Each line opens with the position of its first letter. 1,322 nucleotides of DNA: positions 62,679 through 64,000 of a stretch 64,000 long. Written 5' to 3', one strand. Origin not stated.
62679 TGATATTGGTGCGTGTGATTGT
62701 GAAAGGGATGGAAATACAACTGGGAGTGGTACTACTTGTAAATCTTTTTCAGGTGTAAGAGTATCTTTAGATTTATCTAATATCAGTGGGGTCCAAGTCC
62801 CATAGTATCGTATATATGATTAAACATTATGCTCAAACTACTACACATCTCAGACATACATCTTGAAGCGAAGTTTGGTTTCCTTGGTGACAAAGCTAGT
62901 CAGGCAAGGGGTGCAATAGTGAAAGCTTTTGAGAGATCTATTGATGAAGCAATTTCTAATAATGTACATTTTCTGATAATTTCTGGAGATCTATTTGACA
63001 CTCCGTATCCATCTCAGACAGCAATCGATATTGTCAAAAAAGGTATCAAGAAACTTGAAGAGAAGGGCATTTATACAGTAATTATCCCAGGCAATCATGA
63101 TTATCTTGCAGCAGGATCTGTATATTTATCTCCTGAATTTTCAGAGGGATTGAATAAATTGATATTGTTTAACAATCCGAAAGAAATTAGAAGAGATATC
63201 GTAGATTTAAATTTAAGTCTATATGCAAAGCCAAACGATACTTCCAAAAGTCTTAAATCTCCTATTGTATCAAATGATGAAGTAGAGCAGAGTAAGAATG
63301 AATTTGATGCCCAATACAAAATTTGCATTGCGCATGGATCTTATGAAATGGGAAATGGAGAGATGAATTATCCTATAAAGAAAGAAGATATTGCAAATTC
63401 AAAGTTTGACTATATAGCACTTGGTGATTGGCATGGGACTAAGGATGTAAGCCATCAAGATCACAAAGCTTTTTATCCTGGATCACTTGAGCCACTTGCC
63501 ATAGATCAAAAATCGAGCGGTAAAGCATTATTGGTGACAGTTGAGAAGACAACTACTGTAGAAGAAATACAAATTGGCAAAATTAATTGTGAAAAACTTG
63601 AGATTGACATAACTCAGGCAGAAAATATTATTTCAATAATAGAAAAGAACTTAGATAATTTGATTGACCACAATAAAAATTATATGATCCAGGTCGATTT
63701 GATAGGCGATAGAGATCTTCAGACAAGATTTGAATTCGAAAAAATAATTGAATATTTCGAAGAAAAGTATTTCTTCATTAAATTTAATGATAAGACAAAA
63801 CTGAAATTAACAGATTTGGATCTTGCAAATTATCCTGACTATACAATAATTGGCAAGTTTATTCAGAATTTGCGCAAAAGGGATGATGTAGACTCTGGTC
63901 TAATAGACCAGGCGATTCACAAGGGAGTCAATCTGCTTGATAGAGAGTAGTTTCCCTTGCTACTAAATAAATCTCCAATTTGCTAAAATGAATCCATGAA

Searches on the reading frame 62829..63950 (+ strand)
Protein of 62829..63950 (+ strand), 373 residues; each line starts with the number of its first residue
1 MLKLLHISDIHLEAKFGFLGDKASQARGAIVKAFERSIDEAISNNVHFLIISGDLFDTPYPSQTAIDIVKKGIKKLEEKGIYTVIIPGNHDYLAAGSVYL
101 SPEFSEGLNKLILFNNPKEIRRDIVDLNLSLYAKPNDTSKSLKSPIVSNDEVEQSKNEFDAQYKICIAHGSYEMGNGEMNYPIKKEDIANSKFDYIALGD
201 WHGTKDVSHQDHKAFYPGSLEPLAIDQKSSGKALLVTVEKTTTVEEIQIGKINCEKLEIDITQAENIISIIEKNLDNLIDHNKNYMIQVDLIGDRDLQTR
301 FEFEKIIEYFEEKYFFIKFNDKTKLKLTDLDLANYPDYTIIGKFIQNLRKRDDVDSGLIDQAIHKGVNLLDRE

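Call 8: search_protein_families(library=pfam, proteins=[window:62829-63950:+], max_evalue=0.00001)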
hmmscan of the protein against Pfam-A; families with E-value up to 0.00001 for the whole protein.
window:62829-63950:+ (373 aa): 1 family
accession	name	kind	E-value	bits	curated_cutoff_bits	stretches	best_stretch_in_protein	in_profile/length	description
PF00149.33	Metallophos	-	6.8e-11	43.4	21.5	1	2-117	1-89/191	Calcineurin-like phosphoesterase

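Call 39: find_encoding_contigs(protein=window:62829-63950:+, flank=10000, max_places=1)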
Protein window:62829-63950:+ (373 aa): 5 contigs read that carry it; 1 place shown.
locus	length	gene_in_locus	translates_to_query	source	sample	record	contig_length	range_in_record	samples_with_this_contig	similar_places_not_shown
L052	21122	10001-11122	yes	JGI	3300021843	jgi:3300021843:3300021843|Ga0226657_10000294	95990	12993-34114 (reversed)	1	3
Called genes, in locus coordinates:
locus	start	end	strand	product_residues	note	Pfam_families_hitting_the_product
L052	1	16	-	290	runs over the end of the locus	PF04203:Sortase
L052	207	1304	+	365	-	PF03979:Sigma70_r1_1, PF00140:Sigma70_r1_2, PF04542:Sigma70_r2, PF04539:Sigma70_r3, PF04545:Sigma70_r4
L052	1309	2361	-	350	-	PF01594:AI-2E_transport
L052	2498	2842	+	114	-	-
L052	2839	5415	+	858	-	PF00004:AAA, PF13401:AAA_22 (weak), PF17871:AAA_lid_9, PF00158:Sigma54_activat (weak), PF00004:AAA (weak), PF07724:AAA_2, PF07728:AAA_5, PF10431:ClpB_D2-small, +10 more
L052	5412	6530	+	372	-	-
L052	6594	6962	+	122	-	PF18895:T4SS_pilin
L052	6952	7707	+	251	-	PF18895:T4SS_pilin (weak)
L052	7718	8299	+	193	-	-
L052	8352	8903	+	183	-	-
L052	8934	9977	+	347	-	PF18895:T4SS_pilin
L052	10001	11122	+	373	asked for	PF00149:Metallophos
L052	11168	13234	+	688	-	PF02463:SMC_N (faint), PF13175:AAA_15, PF13476:AAA_23, PF13514:AAA_27, PF13555:AAA_29 (weak)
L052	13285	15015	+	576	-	PF08486:SpoIID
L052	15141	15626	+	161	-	-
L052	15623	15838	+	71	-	-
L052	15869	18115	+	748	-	-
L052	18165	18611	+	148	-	PF01668:SmpB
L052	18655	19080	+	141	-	-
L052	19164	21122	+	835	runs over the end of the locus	PF26449:DUF8128, PF01935:DUF87 (weak), PF10412:TrwB_AAD_bind (weak)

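Call 40: search_protein_families(library=pfam, proteins=[L052:19164-21122:+, L052:15869-18115:+, L052:18655-19080:+, L052:15141-15626:+, L052:15623-15838:+, L052:13285-15015:+], max_evalue=0.1)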
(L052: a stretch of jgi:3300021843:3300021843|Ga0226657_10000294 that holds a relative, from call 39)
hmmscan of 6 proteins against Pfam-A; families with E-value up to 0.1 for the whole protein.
L052:19164-21122:+ (653 aa): 4 families
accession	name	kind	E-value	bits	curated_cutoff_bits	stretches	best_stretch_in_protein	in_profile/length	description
PF01935.23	DUF87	-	3.9e-07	30.8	23.2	1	390-473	13-84/220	Helicase HerA, central domain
PF10412.15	TrwB_AAD_bind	-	0.00063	19.2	20.5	1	394-489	10-99/387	Type IV secretion-system coupling protein DNA-binding domain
PF12846.13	AAA_10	-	0.0026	17.3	27.5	1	401-531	23-150/362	AAA-like domain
PF01580.24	FtsK_SpoIIIE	-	0.02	14.8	24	1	389-421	29-61/221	FtsK/SpoIIIE family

L052:15869-18115:+ (748 aa): 3 families
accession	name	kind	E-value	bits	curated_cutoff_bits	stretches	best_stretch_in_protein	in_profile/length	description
PF10883.13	DUF2681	-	0.021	15.6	28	1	357-408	7-62/90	Protein of unknown function (DUF2681)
PF01436.27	NHL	-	0.039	14.4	20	0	675-688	15-28/28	NHL repeat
PF24684.1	Vgb_lyase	-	0.062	12.5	50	0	491-604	65-171/290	Virginiamycin B lyase family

L052:18655-19080:+ (141 aa): 0 families

L052:15141-15626:+ (161 aa): 2 families
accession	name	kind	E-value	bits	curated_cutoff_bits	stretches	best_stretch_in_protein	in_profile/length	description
PF03703.20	bPH_2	-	0.049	14.3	22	1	71-142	2-71/78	Bacterial PH domain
PF07103.16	DUF1365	-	0.07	13.2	25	0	73-99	81-107/235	Protein of unknown function (DUF1365)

L052:15623-15838:+ (71 aa): 1 family
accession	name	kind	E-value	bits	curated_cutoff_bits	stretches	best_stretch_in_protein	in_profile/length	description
PF18901.5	DUF5657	-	3.5e-05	24.3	25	1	13-69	1-58/61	Family of unknown function (DUF5657)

L052:13285-15015:+ (576 aa): 4 families
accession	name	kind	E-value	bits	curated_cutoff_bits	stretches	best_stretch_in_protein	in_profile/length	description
PF08486.15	SpoIID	-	2.6e-08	34.8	23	1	363-415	28-97/97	Stage II sporulation protein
PF25065.1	RM3_Med14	-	0.025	15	22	0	160-239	12-96/110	Med14 RM domain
PF09216.15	Pfg27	-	0.032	14.5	25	1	30-114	54-135/176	Pfg27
PF25351.1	PH_BUD3_C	-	0.073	13.4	27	0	5-110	49-147/175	BUD3 C-terminal PH domain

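Call 41: search_solved_structures(query=L052:19164-21122:+, max_evalue=0.01)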
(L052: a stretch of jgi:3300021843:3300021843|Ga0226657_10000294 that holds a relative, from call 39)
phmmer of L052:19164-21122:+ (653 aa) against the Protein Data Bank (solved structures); distinct sequences matched with E-value up to 0.01: 0.

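Call 42: find_homologous_proteins(query=L052:19164-21122:+, max_evalue=1e-20)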
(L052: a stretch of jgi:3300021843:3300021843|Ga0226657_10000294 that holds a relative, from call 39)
Query L052:19164-21122:+ (653 aa): 3384 proteins with E <= 1e-20 among 8000 candidates; the best 120 are listed.
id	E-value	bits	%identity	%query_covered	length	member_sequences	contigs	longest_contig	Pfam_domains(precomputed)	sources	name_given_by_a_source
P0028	0.0e+0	1452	100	100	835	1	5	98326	PF26449.1,PF10412.16,PF01935.24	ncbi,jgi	-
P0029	0.0e+0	1189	79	100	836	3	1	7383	PF26449.1,PF10412.16,PF01935.24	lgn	-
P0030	0.0e+0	1187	78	100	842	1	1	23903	PF26449.1,PF10412.16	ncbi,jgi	-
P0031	0.0e+0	1146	76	100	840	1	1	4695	PF26449.1,PF01935.24,PF02534.21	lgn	-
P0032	0.0e+0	1102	73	100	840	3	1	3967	PF26449.1,PF01935.24,PF02534.21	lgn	-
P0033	0.0e+0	1098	73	99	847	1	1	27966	PF26449.1,PF10412.16,PF01935.24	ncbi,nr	ncbi:type IV secretion system DNA-binding domain-containing protein [Candidatus Dojkabacteria bacter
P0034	0.0e+0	1098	73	100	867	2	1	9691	PF26449.1,PF01935.24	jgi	-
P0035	0.0e+0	1095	73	99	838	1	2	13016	PF26449.1,PF10412.16,PF01935.24,PF02534.21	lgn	-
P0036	0.0e+0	1094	72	99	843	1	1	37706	PF26449.1,PF10412.16,PF01935.24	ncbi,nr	ncbi:type IV secretion system DNA-binding domain-containing protein [Candidatus Dojkabacteria bacter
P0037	0.0e+0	1085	72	100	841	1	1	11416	PF26449.1,PF01935.24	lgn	-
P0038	0.0e+0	1073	75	94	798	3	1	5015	PF26449.1,PF10412.16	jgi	-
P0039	0.0e+0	1071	72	99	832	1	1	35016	PF26449.1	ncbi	-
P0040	9.0e-269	911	66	92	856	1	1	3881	PF26449.1,PF10412.16,PF01935.24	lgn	-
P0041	5.4e-267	905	66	92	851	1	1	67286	PF26449.1,PF01935.24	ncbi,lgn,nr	ncbi:DUF87 domain-containing protein [Candidatus Dojkabacteria bacterium]|nr:DUF87 domain-containing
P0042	1.4e-266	904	65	94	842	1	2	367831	PF26449.1,PF01935.24,PF02534.21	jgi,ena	-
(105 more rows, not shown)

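Call 43: search_protein_families(library=ncbifam, proteins=[L052:19164-21122:+, L052:15869-18115:+, L052:18655-19080:+, L052:15141-15626:+], max_evalue=0.1)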
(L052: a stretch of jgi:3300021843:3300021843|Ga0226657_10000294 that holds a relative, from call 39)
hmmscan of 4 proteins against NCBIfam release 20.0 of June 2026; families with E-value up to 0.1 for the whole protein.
L052:19164-21122:+ (653 aa): 9 families
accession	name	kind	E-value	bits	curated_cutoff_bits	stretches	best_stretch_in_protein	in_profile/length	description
TIGR03743.1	SXT_TraD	subfamily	8.2e-10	37.8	366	1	388-473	164-252/636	conjugative transfer system coupling protein TraD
TIGR03754.1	conj_TOL_TraD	equivalog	1e-07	30.9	647.55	1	389-439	170-220/643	type IV conjugative transfer system coupling protein TraD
NF041447.1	TrbC_conju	equivalog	5.6e-07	28.4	800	1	375-435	105-165/685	F-type conjugative transfer protein TrbC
NF045975.1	VirB4_plasma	equivalog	0.003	15.3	590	1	404-436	520-552/894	Mbov_0397 family ICE element conjugal transfer ATPase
NF005411.0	PRK06975.1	equivalog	0.0062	14.9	414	1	35-109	328-400/660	fused uroporphyrinogen-III synthase HemD/membrane protein HemX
TIGR03880.1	KaiC_arch_3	hypoth_equivalog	0.025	14.1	249.45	1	403-433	20-50/224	KaiC domain-containing protein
TIGR03420.1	DnaA_homol_Hda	equivalog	0.052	13.1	194.8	0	396-435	35-74/226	DnaA regulatory inactivator Hda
TIGR03925.1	T7SS_EccC_b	equivalog_domain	0.061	11.6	346.55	1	370-421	335-383/564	type VII secretion protein EccCb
NF006486.0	PRK08903.1-6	equivalog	0.083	12.4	307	0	391-435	28-72/222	DnaA regulatory inactivator Hda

L052:15869-18115:+ (748 aa): 3 families
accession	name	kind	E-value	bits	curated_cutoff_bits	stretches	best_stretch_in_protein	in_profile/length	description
NF033206.1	ScyE_fam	subfamily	0.00053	19.6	80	1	482-519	140-177/333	ScyD/ScyE family protein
NF033484.1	Stp1_PP2C_phos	equivalog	0.0014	18.2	230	1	53-139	41-125/232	Stp1/IreP family PP2C-type Ser/Thr phosphatase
NF038305.1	HpsJ_fam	subfamily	0.043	13.7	60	1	358-453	87-174/234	HpsJ family protein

L052:18655-19080:+ (141 aa): 0 families

L052:15141-15626:+ (161 aa): 1 family
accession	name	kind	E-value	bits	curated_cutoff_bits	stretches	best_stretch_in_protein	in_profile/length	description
NF040810.1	BenC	equivalog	0.01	15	430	1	60-153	128-218/333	benzoate 1,2-dioxygenase electron transfer component BenC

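Call 44: find_encoding_contigs(protein=P0028, flank=10000, max_places=2)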
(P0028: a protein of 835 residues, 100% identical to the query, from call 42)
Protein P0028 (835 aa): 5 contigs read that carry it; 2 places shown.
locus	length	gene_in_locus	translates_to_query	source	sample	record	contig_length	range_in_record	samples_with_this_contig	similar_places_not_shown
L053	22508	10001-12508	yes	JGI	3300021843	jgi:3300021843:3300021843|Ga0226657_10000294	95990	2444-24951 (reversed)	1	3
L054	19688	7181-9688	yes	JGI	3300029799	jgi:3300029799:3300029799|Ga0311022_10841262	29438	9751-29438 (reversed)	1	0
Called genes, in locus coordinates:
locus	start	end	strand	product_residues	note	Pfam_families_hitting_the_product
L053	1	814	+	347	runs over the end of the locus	PF18895:T4SS_pilin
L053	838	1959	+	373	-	PF00149:Metallophos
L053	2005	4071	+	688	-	PF02463:SMC_N (faint), PF13175:AAA_15, PF13476:AAA_23, PF13514:AAA_27, PF13555:AAA_29 (weak)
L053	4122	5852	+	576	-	PF08486:SpoIID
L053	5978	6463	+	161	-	-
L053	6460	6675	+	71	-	-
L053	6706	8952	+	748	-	-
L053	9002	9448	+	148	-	PF01668:SmpB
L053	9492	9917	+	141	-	-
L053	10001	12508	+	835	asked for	PF26449:DUF8128, PF01935:DUF87 (weak), PF10412:TrwB_AAD_bind (weak)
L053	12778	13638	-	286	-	PF02899:Phage_int_SAM_1, PF13102:Phage_int_SAM_5 (weak), PF13495:Phage_int_SAM_4, PF00589:Phage_integrase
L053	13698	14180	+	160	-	-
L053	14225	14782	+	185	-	PF08207:EFP_N, PF01132:EFP, PF09285:Elong-fact-P_C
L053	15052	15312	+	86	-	PF01541:GIY-YIG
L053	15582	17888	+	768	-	PF05496:RuvB_N (weak), PF00004:AAA, PF13207:AAA_17 (faint), PF17862:AAA_lid_3, PF01434:Peptidase_M41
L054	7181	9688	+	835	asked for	PF26449:DUF8128, PF01935:DUF87 (weak), PF10412:TrwB_AAD_bind (weak)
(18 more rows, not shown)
